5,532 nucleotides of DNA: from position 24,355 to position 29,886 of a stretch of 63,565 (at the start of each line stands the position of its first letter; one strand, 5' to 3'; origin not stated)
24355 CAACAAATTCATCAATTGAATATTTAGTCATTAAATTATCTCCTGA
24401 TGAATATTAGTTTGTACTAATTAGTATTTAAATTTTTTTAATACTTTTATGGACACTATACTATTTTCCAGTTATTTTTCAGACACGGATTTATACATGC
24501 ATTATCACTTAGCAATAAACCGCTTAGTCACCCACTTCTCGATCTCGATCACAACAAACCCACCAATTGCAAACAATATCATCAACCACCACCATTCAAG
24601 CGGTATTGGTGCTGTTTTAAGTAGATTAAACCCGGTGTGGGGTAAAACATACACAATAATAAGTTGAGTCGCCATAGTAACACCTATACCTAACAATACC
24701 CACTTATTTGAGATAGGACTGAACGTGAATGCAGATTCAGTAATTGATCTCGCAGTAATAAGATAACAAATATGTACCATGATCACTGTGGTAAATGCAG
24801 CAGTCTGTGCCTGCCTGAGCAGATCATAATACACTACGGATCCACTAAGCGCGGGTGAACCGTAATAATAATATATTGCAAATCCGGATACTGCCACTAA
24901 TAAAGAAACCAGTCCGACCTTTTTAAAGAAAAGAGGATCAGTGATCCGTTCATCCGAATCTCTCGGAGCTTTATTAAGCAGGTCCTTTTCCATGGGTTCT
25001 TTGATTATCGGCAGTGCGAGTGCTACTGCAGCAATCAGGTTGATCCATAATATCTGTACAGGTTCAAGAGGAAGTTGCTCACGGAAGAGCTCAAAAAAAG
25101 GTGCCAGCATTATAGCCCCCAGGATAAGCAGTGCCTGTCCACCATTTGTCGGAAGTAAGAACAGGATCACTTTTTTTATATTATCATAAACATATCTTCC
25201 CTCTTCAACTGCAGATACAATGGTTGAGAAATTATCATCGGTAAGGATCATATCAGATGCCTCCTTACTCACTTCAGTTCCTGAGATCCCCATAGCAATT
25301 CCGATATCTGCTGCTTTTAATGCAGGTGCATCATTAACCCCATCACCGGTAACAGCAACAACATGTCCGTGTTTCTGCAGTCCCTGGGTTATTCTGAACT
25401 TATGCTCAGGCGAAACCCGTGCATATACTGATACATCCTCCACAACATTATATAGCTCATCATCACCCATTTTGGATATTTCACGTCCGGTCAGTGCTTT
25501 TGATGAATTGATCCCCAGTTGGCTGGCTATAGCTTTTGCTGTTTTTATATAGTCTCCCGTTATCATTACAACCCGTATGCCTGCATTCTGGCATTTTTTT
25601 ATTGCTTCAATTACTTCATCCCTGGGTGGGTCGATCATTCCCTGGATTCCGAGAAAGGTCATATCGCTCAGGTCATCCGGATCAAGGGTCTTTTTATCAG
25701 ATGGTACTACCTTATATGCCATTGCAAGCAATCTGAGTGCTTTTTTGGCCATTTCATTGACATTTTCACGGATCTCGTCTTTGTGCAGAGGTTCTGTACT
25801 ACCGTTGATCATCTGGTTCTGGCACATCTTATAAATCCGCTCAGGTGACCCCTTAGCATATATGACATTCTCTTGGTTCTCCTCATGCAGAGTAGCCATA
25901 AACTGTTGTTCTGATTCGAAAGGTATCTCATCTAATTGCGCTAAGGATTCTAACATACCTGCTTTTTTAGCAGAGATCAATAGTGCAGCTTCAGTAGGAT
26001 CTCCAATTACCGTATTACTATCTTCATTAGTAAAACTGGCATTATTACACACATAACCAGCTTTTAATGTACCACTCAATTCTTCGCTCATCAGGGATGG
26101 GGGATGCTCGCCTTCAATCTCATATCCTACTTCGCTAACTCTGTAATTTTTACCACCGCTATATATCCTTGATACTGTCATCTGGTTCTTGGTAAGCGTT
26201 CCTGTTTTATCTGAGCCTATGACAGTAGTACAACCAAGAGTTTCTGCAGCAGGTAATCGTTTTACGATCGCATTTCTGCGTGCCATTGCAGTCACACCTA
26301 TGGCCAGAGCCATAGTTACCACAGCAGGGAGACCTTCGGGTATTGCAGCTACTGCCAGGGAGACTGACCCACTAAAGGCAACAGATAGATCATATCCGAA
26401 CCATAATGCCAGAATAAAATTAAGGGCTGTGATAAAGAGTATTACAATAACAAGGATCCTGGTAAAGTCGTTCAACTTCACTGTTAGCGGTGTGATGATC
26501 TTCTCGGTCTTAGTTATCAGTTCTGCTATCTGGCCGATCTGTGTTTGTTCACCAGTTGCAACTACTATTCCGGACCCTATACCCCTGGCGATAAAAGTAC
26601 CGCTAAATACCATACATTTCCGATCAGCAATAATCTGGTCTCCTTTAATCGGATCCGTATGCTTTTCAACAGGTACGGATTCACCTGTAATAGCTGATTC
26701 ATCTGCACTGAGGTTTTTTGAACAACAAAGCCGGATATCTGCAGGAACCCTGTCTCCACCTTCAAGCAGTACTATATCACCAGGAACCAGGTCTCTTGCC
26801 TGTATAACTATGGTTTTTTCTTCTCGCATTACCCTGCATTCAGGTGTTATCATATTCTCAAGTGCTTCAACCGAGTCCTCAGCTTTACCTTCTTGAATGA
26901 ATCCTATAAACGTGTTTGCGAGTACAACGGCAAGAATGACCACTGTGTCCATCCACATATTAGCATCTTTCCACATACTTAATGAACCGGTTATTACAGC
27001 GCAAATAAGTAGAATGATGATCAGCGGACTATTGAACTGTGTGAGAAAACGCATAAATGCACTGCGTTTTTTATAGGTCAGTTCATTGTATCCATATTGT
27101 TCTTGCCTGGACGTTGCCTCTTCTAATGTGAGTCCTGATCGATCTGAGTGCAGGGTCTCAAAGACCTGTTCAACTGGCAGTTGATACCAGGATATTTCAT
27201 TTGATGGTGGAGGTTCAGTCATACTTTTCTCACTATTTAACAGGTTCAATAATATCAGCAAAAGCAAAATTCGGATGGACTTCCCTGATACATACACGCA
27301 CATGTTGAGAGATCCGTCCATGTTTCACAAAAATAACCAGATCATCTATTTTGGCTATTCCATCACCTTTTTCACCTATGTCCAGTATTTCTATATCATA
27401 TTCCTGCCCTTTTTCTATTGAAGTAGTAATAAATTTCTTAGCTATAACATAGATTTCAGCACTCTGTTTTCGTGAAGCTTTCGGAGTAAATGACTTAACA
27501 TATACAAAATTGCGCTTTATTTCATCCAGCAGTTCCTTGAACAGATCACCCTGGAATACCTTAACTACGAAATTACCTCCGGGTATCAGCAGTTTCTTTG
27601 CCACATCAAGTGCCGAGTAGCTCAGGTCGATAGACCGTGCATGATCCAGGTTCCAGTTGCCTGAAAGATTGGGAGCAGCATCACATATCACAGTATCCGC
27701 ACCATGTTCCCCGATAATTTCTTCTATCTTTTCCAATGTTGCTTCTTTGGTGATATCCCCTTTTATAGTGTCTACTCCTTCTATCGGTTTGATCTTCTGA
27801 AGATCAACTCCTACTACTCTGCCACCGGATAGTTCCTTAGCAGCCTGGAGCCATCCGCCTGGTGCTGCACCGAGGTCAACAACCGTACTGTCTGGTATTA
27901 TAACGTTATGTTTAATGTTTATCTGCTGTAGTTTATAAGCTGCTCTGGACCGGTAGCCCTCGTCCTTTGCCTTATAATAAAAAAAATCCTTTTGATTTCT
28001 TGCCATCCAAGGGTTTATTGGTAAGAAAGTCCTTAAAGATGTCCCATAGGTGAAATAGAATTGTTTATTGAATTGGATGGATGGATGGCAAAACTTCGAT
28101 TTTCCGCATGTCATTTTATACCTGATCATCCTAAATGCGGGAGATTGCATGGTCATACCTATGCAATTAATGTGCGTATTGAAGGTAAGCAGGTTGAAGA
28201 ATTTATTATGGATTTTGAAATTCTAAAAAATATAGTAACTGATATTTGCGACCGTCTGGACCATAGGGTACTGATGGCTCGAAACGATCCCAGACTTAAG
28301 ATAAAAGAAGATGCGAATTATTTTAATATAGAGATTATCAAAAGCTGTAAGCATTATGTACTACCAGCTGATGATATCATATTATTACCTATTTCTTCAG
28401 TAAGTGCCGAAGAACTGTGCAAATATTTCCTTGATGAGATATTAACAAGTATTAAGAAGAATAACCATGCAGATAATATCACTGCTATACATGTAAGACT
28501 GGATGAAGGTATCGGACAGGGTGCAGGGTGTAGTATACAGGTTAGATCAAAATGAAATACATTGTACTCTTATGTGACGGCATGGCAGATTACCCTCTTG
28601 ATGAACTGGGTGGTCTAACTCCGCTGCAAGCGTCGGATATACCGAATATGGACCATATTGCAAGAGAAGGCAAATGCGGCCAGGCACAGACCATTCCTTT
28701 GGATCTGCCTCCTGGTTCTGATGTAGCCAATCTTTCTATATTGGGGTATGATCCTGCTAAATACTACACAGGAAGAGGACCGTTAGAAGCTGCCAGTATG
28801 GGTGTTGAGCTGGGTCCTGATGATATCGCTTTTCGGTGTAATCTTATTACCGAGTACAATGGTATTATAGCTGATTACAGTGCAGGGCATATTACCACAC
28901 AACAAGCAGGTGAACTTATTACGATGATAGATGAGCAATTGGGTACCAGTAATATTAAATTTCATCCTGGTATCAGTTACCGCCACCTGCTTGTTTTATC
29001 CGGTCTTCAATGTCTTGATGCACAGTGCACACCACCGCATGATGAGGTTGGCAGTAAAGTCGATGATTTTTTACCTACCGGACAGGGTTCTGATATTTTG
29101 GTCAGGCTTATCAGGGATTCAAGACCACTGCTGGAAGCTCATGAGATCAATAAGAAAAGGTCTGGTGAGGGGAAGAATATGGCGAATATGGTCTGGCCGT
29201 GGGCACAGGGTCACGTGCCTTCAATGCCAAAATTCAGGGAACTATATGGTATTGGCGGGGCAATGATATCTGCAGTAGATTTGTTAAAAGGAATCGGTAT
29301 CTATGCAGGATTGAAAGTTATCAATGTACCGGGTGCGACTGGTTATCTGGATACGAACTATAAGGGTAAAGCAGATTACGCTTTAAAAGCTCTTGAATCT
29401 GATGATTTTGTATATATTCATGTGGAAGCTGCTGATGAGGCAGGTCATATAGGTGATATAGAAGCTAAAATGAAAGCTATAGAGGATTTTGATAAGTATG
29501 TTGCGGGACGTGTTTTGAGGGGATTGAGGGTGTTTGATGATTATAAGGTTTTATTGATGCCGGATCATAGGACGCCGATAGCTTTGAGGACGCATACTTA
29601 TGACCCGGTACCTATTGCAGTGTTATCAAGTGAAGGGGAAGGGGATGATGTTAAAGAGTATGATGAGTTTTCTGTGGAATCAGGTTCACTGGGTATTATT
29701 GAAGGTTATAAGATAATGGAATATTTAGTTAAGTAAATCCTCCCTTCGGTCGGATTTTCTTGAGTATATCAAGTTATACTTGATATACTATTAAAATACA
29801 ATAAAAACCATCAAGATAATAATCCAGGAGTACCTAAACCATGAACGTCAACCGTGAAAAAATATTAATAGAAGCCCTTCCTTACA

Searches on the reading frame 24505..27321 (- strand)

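Call 83: search_protein_families(library=pfam, max_evalue=0.0001, proteins=[window:24505-27321:-])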
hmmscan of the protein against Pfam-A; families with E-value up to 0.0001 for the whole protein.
window:24505-27321:- (938 aa): 6 families
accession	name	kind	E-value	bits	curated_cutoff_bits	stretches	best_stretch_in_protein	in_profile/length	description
PF00122.25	E1-E2_ATPase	-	4e-51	173.6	28.1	1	157-349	2-181/181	E1-E2 ATPase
PF00689.26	Cation_ATPase_C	-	2.8e-40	138.4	27.3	1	750-931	2-175/175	Cation transporting ATPase, C-terminus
PF00690.31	Cation_ATPase_N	-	3.7e-20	71.8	20.4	1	45-110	1-68/69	Cation transporter/ATPase, N-terminus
PF00702.32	Hydrolase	-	4.8e-18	66.7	26.4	1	371-672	7-191/191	haloacid dehalogenase-like hydrolase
PF13246.12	Cation_ATPase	-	3.1e-16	59.6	21.7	1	424-502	2-90/91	Cation transport ATPase (P-type)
PF08282.18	Hydrolase_3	-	1.9e-07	31.6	20.9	0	655-699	206-249/255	haloacid dehalogenase-like hydrolase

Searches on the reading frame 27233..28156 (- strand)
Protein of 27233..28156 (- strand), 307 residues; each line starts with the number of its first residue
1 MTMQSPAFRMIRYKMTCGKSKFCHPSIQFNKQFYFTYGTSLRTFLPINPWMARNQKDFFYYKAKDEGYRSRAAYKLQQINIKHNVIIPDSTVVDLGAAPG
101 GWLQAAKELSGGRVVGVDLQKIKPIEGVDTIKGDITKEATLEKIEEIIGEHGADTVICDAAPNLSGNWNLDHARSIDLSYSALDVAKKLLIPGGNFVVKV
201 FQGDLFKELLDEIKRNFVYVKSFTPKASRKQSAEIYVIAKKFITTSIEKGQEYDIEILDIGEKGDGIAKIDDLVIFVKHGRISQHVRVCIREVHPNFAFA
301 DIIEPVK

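Call 83: search_protein_families(library=pfam, max_evalue=0.0001, proteins=[window:27233-28156:-])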
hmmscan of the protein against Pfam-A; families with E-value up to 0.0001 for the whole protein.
window:27233-28156:- (307 aa): 2 families
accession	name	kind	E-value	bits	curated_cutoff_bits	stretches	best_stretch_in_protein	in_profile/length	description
PF01728.25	FtsJ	-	6.3e-58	196.1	24.1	1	68-242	1-181/181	FtsJ-like methyltransferase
PF01938.26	TRAM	-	1.4e-08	34.9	21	1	249-303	4-61/61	TRAM domain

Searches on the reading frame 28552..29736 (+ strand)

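Call 83: search_protein_families(library=pfam, max_evalue=0.0001, proteins=[window:28552-29736:+])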
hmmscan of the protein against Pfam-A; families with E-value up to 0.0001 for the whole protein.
window:28552-29736:+ (394 aa): 2 families
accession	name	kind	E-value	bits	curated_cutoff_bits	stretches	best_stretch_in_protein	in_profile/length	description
PF10143.14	PhosphMutase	-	1.1e-58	198.3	21.5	1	37-200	1-170/170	2,3-bisphosphoglycerate-independent phosphoglycerate mutase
PF01676.23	Metalloenzyme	-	2.6e-45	155.4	24.3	1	1-392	1-249/252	Metalloenzyme superfamily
